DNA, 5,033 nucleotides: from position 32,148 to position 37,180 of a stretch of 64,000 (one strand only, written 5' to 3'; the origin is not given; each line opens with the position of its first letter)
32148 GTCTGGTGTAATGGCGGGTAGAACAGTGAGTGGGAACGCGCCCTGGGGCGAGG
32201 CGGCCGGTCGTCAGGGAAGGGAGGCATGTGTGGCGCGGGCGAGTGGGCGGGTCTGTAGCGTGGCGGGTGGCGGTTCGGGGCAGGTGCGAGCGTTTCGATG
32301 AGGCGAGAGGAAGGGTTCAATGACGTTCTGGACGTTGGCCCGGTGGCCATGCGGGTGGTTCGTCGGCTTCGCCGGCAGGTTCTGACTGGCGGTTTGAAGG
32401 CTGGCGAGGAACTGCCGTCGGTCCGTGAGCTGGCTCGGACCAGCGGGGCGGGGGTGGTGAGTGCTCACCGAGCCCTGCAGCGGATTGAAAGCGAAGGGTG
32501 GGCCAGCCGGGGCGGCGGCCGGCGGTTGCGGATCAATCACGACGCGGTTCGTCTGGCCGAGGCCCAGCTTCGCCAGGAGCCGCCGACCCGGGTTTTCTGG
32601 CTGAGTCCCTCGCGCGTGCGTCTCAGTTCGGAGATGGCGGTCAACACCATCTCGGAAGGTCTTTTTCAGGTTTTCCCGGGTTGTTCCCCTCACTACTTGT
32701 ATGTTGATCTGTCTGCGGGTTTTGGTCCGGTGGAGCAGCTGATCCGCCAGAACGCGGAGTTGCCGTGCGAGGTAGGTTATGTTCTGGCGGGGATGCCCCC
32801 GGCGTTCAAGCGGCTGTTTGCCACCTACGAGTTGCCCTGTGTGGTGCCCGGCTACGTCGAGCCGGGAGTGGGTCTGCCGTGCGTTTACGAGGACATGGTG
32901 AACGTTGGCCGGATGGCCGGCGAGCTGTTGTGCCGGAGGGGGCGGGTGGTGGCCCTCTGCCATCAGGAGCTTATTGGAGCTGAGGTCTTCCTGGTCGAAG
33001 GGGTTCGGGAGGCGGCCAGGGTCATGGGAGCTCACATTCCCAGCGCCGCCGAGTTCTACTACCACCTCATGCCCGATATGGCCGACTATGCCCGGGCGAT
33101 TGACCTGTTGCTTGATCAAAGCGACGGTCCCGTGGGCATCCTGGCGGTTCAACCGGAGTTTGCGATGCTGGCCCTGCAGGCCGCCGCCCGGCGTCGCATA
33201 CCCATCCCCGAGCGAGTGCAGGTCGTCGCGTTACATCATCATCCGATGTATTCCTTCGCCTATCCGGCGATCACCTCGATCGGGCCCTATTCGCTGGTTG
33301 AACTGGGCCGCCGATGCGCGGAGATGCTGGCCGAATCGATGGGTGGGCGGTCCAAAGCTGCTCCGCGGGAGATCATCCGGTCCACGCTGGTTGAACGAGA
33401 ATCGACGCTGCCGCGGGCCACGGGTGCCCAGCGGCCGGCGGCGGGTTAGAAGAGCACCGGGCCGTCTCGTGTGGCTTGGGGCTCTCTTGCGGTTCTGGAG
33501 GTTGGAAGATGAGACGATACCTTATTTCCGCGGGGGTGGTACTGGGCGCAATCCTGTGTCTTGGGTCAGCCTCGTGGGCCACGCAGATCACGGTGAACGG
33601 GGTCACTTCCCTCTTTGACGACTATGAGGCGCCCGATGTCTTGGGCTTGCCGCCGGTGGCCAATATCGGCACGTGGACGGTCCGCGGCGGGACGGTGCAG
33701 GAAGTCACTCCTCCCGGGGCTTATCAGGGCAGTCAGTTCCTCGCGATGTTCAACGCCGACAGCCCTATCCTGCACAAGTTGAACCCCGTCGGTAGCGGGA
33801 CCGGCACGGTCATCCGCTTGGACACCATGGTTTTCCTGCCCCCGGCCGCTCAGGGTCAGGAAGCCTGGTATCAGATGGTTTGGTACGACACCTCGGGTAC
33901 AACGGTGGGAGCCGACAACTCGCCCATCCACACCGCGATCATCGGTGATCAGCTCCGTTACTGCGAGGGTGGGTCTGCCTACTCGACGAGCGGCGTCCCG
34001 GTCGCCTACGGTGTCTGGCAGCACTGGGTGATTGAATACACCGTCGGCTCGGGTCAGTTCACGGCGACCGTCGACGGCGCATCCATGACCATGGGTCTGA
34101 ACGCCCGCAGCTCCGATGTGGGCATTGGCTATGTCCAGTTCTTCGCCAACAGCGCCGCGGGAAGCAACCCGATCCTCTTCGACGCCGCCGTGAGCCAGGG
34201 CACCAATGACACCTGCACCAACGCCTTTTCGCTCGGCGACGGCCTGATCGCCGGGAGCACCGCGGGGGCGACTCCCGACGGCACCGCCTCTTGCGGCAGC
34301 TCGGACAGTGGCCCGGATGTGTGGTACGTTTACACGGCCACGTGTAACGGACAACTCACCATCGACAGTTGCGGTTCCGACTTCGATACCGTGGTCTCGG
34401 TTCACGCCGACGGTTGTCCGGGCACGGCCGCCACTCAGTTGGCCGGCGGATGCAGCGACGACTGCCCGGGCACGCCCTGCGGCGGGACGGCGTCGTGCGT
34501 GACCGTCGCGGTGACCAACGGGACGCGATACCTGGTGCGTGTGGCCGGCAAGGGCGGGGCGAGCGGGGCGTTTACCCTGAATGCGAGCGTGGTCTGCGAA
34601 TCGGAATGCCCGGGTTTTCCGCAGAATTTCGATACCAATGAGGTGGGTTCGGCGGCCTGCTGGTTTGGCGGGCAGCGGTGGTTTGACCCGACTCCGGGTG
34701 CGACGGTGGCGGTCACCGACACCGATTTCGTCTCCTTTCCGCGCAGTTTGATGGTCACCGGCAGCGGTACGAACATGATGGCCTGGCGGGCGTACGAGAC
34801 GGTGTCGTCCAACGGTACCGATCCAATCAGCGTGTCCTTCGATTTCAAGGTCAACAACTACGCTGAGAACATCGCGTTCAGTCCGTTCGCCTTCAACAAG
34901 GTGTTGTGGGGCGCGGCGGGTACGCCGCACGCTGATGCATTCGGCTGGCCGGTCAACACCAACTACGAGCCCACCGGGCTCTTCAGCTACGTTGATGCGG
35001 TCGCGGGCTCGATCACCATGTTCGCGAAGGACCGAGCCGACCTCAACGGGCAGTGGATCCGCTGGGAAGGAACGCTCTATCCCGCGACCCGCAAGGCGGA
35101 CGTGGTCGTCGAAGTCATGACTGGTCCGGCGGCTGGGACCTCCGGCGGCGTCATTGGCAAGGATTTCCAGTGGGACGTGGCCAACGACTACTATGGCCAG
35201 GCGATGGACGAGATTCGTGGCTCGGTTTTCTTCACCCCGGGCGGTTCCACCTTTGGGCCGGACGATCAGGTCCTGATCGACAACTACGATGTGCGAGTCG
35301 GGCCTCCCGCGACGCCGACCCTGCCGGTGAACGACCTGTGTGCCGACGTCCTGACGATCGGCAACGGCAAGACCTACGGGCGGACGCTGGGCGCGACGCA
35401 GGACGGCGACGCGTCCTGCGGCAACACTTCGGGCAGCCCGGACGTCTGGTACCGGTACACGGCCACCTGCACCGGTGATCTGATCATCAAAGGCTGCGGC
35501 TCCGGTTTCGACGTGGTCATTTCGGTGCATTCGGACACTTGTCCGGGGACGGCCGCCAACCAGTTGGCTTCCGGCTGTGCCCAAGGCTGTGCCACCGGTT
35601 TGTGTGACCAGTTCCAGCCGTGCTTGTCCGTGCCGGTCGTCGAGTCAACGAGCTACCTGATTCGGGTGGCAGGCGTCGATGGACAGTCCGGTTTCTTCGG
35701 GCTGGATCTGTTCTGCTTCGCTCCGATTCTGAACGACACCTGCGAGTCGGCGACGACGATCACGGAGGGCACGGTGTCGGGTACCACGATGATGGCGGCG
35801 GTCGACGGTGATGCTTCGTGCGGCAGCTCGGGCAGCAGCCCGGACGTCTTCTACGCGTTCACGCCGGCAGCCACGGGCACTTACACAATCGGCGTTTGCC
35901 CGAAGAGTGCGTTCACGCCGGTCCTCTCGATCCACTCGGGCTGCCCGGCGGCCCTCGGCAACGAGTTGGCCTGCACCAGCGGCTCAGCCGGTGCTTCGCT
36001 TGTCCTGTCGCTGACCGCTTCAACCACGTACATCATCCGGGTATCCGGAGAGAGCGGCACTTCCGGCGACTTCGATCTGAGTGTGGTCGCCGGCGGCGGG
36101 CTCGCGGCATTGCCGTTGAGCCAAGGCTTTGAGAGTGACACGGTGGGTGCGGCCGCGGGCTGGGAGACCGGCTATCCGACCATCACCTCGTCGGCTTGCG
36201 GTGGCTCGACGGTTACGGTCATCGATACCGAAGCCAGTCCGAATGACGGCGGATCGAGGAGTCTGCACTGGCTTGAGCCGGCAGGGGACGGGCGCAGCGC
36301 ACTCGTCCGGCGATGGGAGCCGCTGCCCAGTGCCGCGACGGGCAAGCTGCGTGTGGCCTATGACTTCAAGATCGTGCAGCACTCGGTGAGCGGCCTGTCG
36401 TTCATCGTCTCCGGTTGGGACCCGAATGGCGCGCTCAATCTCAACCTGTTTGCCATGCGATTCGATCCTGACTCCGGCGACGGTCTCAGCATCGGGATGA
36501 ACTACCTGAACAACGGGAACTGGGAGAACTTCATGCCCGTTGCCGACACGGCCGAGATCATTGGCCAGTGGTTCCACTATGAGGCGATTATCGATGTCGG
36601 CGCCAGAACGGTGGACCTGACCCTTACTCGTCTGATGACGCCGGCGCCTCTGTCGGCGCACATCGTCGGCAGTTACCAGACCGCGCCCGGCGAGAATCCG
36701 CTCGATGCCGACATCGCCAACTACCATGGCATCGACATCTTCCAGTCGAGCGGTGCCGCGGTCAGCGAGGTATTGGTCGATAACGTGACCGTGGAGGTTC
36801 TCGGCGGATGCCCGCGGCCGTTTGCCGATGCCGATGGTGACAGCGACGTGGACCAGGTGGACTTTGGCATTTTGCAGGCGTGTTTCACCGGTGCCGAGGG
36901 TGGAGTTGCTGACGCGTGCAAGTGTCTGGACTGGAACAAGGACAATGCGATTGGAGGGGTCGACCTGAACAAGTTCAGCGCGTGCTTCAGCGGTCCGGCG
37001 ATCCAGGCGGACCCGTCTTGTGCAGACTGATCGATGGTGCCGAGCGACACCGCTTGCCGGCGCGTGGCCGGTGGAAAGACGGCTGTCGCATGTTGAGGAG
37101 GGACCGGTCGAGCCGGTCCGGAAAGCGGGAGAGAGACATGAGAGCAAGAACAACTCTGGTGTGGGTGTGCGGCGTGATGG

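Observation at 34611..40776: Recurrent ~230-aa domain (Q.F[ED]SD.[VL]G[SA]AAGW ... [LV][IL][IV]DN..V.V) in three adjacent genes, once as a stand-alone PEP-CTERM protein - possibly an unnamed family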

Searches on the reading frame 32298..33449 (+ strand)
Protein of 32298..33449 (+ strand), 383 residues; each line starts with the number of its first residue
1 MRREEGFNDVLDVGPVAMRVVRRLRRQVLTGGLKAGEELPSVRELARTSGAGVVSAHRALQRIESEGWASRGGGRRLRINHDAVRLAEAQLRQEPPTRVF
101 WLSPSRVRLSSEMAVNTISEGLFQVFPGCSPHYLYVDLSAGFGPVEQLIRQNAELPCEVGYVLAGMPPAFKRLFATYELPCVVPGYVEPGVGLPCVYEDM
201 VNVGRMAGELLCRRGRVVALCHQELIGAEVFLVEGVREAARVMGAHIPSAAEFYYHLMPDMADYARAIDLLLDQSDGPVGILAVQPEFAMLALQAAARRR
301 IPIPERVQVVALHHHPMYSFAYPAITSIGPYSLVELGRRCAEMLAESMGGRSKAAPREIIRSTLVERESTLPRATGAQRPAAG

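Call 22: search_protein_families(library=pfam, proteins=[window:32298-33449:+], max_evalue=0.001)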
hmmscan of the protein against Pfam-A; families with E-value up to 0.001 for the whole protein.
window:32298-33449:+ (383 aa): 2 families
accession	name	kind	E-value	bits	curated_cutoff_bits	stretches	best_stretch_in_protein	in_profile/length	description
PF13377.12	Peripla_BP_3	-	6.1e-17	62.6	26.5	1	240-370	34-167/167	Periplasmic binding protein-like domain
PF00392.27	GntR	-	2.4e-10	40.4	27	1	19-77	4-62/64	Bacterial regulatory proteins, gntR family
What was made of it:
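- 32298..33449 (+): GntR-family regulator with a periplasmic-binding-protein-like (sugar-sensor type) domain, directly upstream of the cassette. PF00392 GntR and PF13377 Peripla_BP_3 (call 22).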

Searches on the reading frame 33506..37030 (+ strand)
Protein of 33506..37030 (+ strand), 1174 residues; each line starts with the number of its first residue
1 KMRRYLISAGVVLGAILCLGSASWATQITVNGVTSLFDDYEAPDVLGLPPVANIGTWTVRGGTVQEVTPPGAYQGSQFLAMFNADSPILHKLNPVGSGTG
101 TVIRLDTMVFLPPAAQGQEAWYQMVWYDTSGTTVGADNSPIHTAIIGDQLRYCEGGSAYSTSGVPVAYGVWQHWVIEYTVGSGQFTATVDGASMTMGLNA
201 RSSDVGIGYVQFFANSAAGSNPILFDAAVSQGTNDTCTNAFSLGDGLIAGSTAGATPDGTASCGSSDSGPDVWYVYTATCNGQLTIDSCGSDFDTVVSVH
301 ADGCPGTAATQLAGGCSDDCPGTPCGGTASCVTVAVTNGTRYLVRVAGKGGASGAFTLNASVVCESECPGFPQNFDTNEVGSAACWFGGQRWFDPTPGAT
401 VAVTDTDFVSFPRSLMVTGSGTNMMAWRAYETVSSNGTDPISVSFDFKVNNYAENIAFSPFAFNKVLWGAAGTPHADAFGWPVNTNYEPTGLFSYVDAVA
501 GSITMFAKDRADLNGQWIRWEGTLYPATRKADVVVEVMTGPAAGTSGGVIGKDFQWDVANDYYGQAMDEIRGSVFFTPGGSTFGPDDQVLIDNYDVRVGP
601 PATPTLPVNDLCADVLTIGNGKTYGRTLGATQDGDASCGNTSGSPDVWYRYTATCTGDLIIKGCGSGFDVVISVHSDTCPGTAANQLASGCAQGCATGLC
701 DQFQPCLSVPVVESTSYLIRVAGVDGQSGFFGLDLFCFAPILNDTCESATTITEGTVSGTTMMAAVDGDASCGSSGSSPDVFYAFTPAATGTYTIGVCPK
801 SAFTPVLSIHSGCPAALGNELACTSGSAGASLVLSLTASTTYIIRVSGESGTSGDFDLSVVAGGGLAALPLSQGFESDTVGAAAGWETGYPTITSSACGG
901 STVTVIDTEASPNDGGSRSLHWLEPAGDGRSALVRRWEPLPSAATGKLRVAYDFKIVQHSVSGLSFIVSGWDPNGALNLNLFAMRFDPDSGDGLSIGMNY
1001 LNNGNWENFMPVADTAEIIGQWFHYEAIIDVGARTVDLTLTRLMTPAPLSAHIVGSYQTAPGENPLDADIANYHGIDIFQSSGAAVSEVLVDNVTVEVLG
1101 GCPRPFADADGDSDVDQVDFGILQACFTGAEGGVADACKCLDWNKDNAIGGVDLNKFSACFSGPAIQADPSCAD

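Call 8: search_protein_families(library=pfam, proteins=[window:33506-37030:+], max_evalue=0.1)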
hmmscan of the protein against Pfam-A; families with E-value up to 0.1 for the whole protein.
window:33506-37030:+ (1174 aa): 1 family
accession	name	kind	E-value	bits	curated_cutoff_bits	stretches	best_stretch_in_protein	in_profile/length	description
PF23759.1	GBD_T9SS_assoc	-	1.2e-18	67.9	27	3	743-853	2-109/116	Galactose binding domain-like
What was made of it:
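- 33509..37030 (+): P1, 1173 aa, secreted, with no recognisable catalytic domain. Layout: signal peptide; N-terminal beta-rich domain (33581-34186); Cys-rich GBD module (34205-34600); copy A; two GBD modules (35330-35719, 35732-36097); copy B; dockerin-like tail. PF23759 GBD_T9SS_assoc x3, E 1.2e-18 (call 8).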

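Call 9: search_protein_families(library=ncbifam, proteins=[window:33506-37030:+], max_evalue=0.1)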
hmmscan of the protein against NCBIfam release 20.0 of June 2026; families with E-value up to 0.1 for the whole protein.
window:33506-37030:+ (1174 aa): 0 families

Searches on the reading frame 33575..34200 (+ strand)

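Call 13: search_protein_families(library=pfam, proteins=[window:33575-34200:+], max_evalue=10)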
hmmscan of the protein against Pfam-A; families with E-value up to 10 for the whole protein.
window:33575-34200:+ (208 aa): 2 families
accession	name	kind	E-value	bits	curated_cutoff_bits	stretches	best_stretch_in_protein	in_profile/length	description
PF13385.13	Laminin_G_3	-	0.093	13.3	27.6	1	132-172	65-103/151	Concanavalin A-like lectin/glucanases superfamily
PF07233.18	DUF1425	-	0.15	12.4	28.3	1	98-123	45-70/96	Protein of unknown function (DUF1425)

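Call 35: search_protein_families(library=pfam, alignment_id=A3, max_evalue=1)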
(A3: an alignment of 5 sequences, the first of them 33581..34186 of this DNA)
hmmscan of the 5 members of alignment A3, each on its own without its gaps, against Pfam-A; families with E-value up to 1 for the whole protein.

A. member 1, window:33581-34186:+ (202 aa): 2 families
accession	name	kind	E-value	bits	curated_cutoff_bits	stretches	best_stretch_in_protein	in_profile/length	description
PF13385.13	Laminin_G_3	-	0.093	13.3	27.6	1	130-170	65-103/151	Concanavalin A-like lectin/glucanases superfamily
PF07233.18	DUF1425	-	0.15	12.4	28.3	1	96-121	45-70/96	Protein of unknown function (DUF1425)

B. families by the number of members that match (of 5 scanned): 4 families
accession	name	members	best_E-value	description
PF13385.13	Laminin_G_3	1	0.093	Concanavalin A-like lectin/glucanases superfamily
PF13861.12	FLgD_tudor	1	0.14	FlgD Tudor-like domain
PF07233.18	DUF1425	1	0.15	Protein of unknown function (DUF1425)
PF17895.7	Dicer_N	1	0.18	Giardia Dicer N-terminal domain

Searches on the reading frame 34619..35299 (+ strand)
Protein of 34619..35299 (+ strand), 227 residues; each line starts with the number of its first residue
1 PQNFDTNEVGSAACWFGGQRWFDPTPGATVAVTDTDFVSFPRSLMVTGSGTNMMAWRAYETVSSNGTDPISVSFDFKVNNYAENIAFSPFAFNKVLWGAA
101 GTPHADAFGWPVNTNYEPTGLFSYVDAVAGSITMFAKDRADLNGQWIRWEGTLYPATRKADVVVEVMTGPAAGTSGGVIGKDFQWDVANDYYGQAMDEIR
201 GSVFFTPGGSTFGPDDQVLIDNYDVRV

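Call 13: search_protein_families(library=pfam, proteins=[window:34619-35299:+], max_evalue=10)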
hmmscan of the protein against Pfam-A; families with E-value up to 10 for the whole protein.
window:34619-35299:+ (227 aa): 0 families

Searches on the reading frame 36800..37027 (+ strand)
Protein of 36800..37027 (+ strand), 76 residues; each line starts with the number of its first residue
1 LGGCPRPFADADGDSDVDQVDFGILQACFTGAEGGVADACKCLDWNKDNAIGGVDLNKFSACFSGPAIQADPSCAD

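Call 38: search_protein_families(library=pfam, proteins=[window:36800-37027:+], max_evalue=10)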
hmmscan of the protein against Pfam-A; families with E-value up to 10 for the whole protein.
window:36800-37027:+ (76 aa): 1 family
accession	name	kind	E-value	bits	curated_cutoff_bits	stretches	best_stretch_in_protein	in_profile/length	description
PF00404.24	Dockerin_1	-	0.0031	18.1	22.9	1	10-56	3-49/57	Dockerin type I domain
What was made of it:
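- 36815..37024 (+): Dockerin-like Cys-rich double EF-hand module at the C-terminus of P1. PF00404 Dockerin_1 scores 18.1 bits, below the 22.9 cut-off (call 38).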

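Call 52: find_homologous_proteins(query=window:36812-37027:+, max_evalue=0.001)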
Query window:36812-37027:+: 1 candidates shared short words with the query, none scored E <= 0.001.
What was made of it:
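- Tried and rejected: It found no candidates, so one capped search was wasted (call 52).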

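Call 58: find_related_loci(query=A6, collection=genome_contigs, flank=4000)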
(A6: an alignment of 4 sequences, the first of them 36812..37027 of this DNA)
Query A6 (72 aa) in genome_contigs; peptide patterns used: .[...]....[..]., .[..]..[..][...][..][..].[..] (x = any residue, [..] = any of these).
592 stretches matched a pattern (row limit reached: there are more); 114 encode a relative of the query (tblastn E <= 1e-3); the best 80 are kept; 80 distinct loci.
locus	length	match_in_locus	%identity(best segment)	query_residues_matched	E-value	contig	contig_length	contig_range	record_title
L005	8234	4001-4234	49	1-71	2e-17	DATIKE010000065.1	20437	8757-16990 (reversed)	MAG TPA_asm: Phycisphaerae bacterium isolate SMAG_U15710 k141_170547, whole genome shotgun sequence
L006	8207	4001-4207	51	6-70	4e-16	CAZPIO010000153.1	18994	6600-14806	MAG TPA_asm: uncultured Planctomycetales bacterium isolate binchicken_co74_351 genome assembly, contig: NODE_5425_length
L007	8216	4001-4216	51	2-72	3e-16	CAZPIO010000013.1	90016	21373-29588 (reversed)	MAG TPA_asm: uncultured Planctomycetales bacterium isolate binchicken_co74_351 genome assembly, contig: NODE_437_length_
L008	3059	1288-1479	50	1-64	1e-15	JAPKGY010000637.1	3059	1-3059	MAG: Phycisphaerae bacterium isolate PDA_C_MAG.97 MAG.97_637, whole genome shotgun sequence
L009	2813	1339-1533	45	1-65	5e-15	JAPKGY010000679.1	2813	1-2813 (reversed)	MAG: Phycisphaerae bacterium isolate PDA_C_MAG.97 MAG.97_679, whole genome shotgun sequence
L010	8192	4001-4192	42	1-64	2e-14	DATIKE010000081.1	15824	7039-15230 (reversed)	MAG TPA_asm: Phycisphaerae bacterium isolate SMAG_U15710 k141_1533, whole genome shotgun sequence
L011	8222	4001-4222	47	3-70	3e-14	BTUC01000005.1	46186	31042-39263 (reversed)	MAG: Phycisphaerae bacterium AMX-MBFR-13 DNA, sequence005, whole genome shotgun sequence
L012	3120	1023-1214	46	5-72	4e-14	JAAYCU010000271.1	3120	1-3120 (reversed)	MAG: Phycisphaerales bacterium isolate AS06rmzACSIP_494 550169_AS06, whole genome shotgun sequence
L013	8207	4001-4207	48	5-72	1e-13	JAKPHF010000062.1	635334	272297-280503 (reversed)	MAG: Planctomycetota bacterium isolate USOA134_maxbin.073 k141_190612, whole genome shotgun sequence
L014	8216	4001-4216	53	1-72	1e-13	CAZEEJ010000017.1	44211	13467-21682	MAG TPA_asm: uncultured Planctomycetales bacterium isolate binchicken_co350_197 genome assembly, contig: NODE_1248_lengt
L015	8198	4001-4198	50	6-70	2e-13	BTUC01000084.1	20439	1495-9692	MAG: Phycisphaerae bacterium AMX-MBFR-13 DNA, sequence084, whole genome shotgun sequence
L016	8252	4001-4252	44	3-72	1e-12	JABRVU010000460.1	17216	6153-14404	MAG: Phycisphaerae bacterium isolate MAG-02r c_000000000736, whole genome shotgun sequence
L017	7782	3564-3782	47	1-72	2e-12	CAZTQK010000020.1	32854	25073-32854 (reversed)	MAG TPA_asm: uncultured Planctomycetales bacterium isolate binchicken_co74_144 genome assembly, contig: NODE_2452_length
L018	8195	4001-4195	48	6-72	2e-12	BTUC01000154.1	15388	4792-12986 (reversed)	MAG: Phycisphaerae bacterium AMX-MBFR-13 DNA, sequence154, whole genome shotgun sequence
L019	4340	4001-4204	43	5-72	7e-12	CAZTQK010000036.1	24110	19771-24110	MAG TPA_asm: uncultured Planctomycetales bacterium isolate binchicken_co74_144 genome assembly, contig: NODE_3848_length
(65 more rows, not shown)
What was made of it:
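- Tried and rejected: A 4-sequence alignment worked (call 58).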
